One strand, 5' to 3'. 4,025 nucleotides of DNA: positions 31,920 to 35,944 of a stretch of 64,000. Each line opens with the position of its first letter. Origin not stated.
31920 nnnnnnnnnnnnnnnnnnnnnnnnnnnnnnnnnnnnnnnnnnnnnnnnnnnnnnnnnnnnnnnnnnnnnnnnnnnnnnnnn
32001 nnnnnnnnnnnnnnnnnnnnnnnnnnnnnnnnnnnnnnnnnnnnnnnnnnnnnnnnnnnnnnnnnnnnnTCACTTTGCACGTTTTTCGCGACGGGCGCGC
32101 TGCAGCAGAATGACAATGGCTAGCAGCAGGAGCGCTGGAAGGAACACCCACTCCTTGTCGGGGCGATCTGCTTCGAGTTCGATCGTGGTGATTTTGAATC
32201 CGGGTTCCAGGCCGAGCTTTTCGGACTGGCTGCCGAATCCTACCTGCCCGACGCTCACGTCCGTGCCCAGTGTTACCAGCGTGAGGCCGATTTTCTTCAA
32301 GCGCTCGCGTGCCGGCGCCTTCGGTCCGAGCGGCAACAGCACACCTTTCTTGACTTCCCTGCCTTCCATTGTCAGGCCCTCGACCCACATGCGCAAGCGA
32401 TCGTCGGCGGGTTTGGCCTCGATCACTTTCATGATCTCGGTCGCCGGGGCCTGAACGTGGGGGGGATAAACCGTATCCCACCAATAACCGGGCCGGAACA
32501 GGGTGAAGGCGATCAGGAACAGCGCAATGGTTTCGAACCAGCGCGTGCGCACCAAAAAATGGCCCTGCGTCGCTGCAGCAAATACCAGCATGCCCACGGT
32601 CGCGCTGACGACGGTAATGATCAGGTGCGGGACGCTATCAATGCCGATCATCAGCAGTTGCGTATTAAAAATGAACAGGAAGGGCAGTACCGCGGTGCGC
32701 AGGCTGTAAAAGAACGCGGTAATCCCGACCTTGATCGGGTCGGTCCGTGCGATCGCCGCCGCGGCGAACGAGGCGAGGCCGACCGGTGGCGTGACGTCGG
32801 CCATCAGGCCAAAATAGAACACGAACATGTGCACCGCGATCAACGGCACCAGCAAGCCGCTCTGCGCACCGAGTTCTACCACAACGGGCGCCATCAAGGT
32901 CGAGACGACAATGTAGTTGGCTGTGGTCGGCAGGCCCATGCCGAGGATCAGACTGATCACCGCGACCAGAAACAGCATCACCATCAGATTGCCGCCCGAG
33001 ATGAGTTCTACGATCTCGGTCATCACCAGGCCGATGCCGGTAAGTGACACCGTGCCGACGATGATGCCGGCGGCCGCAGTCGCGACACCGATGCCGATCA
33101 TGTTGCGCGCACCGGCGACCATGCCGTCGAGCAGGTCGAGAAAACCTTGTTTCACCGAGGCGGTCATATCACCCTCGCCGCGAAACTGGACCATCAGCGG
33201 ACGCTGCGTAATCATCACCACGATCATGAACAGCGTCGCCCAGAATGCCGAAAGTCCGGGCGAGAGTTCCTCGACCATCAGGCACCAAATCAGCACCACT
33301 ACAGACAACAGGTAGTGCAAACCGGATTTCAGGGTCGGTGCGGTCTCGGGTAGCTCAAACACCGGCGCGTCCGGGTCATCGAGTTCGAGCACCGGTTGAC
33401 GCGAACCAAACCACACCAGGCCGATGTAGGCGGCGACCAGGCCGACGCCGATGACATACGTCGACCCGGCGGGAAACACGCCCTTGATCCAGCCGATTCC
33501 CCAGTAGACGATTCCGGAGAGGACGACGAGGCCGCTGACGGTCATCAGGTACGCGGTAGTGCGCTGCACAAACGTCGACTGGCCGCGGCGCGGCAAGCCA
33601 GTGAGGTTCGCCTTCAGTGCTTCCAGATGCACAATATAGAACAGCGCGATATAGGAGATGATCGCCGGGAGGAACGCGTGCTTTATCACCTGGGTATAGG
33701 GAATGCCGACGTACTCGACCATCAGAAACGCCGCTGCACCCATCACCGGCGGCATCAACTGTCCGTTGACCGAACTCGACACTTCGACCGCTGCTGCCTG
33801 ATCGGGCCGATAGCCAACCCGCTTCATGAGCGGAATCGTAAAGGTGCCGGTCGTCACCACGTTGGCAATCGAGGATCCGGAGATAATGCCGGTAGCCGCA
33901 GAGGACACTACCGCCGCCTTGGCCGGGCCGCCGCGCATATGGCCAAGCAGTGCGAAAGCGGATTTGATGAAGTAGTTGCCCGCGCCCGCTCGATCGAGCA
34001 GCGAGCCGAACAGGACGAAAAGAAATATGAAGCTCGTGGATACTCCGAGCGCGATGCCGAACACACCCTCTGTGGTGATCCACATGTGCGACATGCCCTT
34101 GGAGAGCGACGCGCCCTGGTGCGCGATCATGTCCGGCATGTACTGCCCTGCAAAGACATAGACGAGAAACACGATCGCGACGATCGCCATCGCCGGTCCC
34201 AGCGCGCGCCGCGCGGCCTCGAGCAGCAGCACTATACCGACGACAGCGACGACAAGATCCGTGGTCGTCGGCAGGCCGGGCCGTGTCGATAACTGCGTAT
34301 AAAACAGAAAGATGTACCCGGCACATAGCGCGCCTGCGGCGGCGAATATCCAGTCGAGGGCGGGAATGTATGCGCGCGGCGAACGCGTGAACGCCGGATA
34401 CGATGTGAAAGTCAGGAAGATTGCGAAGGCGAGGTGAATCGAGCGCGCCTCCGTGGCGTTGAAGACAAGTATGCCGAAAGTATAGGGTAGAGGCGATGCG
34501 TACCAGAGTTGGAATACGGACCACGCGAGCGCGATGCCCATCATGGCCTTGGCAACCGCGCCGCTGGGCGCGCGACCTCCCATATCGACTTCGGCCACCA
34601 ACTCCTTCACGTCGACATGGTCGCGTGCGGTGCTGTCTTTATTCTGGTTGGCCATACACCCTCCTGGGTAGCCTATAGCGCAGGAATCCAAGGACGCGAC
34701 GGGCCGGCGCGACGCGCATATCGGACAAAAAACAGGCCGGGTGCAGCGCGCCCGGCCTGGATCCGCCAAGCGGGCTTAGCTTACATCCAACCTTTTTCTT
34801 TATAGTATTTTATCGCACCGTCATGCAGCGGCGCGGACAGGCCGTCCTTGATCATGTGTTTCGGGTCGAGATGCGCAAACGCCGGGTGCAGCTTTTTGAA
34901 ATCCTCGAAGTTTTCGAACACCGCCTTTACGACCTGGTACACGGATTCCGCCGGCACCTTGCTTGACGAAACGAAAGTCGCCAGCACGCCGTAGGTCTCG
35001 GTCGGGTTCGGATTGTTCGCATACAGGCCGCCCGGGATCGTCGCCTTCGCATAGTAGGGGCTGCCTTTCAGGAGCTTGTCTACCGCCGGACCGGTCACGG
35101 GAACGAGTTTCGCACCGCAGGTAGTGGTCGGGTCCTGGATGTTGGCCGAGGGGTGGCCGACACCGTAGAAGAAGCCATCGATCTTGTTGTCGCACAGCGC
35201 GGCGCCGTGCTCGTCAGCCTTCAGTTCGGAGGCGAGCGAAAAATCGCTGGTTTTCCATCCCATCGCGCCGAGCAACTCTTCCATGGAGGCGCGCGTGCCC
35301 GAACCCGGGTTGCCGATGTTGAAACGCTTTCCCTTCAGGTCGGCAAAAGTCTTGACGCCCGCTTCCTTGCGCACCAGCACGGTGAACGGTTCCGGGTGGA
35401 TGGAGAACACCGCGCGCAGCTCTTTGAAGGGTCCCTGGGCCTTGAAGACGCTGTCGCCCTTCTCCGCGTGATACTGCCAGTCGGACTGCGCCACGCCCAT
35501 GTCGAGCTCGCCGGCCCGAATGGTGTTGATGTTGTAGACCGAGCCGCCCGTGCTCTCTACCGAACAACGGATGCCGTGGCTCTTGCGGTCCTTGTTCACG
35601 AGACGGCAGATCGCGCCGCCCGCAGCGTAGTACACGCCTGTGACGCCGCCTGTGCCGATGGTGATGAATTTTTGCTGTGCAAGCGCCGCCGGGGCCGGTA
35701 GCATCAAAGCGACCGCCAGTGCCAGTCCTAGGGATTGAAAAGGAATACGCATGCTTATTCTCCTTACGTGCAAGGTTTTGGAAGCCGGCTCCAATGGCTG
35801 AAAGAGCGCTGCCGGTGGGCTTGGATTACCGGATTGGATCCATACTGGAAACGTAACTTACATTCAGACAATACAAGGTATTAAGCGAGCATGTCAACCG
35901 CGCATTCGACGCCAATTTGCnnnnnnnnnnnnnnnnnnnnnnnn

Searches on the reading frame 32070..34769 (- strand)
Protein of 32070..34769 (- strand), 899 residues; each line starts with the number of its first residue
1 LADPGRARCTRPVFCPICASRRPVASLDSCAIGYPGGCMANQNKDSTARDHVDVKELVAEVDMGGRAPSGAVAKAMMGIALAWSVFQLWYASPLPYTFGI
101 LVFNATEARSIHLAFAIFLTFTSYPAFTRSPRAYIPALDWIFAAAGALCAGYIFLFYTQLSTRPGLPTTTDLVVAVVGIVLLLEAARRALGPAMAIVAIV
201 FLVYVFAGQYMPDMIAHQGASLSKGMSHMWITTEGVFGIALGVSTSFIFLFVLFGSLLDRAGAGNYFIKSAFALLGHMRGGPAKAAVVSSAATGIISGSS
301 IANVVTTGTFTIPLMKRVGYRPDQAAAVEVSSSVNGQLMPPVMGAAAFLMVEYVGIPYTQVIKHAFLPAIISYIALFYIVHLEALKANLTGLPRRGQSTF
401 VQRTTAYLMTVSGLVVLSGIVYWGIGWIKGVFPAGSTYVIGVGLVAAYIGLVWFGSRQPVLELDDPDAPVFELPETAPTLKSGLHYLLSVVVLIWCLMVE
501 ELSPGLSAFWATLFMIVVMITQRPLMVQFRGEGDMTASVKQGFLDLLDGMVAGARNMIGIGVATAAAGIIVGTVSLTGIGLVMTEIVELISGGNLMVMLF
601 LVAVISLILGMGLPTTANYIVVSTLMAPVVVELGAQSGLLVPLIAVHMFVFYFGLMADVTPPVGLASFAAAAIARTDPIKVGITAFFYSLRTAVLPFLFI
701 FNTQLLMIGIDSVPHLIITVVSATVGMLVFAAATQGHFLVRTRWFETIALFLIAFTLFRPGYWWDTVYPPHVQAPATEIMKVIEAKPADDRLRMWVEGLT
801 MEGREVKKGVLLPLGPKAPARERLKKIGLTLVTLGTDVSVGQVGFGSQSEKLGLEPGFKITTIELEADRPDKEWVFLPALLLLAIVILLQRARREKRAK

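Call 18: search_protein_families(library=pfam, proteins=[window:32070-34769:-], max_evalue=0.00001)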
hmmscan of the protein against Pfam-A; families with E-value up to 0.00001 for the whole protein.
window:32070-34769:- (899 aa): 2 families
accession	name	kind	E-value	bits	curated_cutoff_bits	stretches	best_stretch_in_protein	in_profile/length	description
PF06808.19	DctM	-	8e-75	252.6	23.8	1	177-709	1-408/413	Tripartite ATP-independent periplasmic transporter, DctM component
PF11874.13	DUF3394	-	4.3e-65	219.2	28.2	1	717-895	2-180/181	Domain of unknown function (DUF3394)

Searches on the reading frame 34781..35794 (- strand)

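Call 18: search_protein_families(library=pfam, proteins=[window:34781-35794:-], max_evalue=0.00001)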
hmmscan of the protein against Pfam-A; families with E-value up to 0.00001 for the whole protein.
window:34781-35794:- (337 aa): 2 families
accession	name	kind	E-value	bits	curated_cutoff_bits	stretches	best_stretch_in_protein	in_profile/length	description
PF16868.10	NMT1_3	-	9.2e-91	304.9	27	1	46-335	1-289/289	NMT1-like family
PF09084.16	NMT1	-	5.3e-07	30.2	20.5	1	74-209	20-145/216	NMT1/THI5 like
